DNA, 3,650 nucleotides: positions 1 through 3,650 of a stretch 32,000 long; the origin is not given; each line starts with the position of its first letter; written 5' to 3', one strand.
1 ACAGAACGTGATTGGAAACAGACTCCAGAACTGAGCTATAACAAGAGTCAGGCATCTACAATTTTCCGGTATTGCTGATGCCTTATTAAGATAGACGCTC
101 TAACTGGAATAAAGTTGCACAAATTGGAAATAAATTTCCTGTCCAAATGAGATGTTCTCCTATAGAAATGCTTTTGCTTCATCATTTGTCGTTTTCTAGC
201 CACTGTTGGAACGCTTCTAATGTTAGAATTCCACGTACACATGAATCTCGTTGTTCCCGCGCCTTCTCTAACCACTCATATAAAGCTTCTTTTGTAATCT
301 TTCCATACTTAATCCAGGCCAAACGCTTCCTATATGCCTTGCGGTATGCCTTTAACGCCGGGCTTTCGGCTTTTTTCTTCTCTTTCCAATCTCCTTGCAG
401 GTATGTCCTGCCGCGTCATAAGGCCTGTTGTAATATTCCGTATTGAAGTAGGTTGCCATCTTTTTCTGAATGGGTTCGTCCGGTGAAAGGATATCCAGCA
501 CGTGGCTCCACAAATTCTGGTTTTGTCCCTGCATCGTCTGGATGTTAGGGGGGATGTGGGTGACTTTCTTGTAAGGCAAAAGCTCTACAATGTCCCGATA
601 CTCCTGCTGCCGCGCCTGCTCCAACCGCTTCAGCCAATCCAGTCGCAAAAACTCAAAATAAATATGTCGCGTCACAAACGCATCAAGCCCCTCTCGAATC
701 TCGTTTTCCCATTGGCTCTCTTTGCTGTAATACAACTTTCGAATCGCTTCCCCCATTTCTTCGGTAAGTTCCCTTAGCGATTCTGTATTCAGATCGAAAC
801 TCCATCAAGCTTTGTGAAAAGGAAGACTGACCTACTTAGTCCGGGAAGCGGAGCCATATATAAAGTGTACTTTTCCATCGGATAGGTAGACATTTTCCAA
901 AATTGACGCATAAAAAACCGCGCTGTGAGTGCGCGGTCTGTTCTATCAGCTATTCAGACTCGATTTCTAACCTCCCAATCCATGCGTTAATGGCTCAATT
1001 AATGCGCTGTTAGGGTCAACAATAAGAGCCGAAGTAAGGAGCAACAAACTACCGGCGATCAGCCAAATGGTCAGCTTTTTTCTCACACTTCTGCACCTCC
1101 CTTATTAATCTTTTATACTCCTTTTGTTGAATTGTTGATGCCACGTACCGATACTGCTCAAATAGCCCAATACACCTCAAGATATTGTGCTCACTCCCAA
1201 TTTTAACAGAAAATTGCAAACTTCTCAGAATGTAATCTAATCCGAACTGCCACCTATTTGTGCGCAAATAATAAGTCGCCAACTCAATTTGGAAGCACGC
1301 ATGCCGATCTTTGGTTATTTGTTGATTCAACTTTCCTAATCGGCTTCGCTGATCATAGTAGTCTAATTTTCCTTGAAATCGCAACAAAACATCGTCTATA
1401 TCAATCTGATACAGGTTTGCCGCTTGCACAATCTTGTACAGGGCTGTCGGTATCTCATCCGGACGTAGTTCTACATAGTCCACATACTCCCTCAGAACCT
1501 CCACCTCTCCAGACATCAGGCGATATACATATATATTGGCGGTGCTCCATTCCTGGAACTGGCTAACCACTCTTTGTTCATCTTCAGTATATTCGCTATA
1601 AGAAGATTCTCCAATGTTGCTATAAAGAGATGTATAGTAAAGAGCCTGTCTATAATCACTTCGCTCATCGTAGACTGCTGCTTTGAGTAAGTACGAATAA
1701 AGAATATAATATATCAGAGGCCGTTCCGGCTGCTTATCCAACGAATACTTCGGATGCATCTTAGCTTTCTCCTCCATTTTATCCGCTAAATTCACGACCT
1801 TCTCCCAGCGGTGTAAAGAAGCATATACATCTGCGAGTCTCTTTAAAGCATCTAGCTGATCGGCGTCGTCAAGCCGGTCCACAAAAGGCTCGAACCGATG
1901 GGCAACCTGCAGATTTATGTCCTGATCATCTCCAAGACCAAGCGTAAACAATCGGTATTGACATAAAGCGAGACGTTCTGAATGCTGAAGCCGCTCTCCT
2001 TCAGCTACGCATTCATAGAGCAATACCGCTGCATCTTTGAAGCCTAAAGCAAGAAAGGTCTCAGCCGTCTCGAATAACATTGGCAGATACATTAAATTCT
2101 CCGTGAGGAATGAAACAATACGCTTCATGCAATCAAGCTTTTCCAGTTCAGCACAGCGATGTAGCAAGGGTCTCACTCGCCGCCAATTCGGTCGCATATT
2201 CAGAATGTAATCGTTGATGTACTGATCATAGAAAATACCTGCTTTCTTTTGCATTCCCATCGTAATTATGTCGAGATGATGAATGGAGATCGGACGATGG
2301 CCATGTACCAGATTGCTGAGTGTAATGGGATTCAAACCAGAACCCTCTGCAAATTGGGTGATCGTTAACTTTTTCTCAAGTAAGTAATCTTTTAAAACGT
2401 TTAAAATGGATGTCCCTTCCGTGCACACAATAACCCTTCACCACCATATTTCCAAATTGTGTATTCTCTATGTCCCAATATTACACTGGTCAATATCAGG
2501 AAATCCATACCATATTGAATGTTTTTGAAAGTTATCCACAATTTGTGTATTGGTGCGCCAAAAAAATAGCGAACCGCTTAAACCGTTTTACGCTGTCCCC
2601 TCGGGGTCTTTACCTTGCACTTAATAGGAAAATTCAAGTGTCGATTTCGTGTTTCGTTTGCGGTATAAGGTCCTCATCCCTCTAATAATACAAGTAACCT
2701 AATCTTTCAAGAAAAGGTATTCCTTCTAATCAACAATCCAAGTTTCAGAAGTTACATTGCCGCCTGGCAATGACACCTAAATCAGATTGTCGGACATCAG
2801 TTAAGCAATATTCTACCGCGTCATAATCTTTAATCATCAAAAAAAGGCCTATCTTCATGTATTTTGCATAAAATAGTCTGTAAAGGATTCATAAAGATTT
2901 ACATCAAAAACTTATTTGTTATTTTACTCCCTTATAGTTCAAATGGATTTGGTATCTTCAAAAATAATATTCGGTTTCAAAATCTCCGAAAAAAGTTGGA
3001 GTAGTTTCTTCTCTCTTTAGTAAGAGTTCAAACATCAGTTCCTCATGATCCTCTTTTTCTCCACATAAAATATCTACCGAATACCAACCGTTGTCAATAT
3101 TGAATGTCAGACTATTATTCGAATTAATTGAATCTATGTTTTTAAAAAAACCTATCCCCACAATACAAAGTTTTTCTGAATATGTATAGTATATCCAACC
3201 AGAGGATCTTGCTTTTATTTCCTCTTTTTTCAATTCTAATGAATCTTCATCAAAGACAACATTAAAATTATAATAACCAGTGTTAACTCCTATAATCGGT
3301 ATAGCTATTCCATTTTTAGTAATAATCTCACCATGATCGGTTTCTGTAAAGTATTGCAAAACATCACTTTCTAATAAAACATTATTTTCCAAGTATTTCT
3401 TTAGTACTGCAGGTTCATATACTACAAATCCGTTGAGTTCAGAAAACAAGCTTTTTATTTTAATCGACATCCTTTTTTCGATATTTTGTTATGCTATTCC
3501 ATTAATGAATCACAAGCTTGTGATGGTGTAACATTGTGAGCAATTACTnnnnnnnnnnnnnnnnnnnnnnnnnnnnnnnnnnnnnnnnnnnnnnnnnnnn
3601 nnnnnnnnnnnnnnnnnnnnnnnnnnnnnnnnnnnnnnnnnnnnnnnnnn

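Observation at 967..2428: RRNPP-type receptor with an unannotated, overlapping secreted pro-peptide gene (peptide quorum-sensing cassette)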

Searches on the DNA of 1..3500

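Call 65: search_rna_families(source=window, start=1, end=3500, threshold=gathering)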
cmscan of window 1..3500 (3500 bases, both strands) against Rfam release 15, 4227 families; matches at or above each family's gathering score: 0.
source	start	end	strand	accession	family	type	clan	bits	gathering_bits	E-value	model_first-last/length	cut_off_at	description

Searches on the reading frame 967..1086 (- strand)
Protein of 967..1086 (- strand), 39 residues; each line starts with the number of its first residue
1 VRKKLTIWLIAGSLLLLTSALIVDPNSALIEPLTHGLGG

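Call 3: search_protein_families(library=pfam, proteins=[window:967-1086:-], max_evalue=1)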
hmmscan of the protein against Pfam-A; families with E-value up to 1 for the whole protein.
window:967-1086:- (39 aa): 1 family
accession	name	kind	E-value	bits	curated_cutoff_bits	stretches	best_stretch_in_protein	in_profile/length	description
PF11466.13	Doppel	-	0.064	13.4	25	1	1-21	1-21/30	Prion-like protein Doppel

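Call 4: search_protein_families(library=ncbifam, proteins=[window:967-1086:-], max_evalue=1)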
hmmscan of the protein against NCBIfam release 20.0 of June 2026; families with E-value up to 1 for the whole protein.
window:967-1086:- (39 aa): 2 families
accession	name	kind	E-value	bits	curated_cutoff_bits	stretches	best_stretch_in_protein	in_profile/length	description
NF038378.1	DNZ54_00345_fm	subfamily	0.1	12.8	40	1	1-34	1-34/124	DNZ54_00345 family protein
NF045931.1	LP_sig_MAG6090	domain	0.72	9.8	35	0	1-22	1-19/25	lipoprotein, MAG6090 family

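Call 43: find_encoding_contigs(protein=window:970-1086:-, flank=3000, max_places=4)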
Protein seq(39 aa) (39 aa): no gene with exactly this product is on record in the collection.
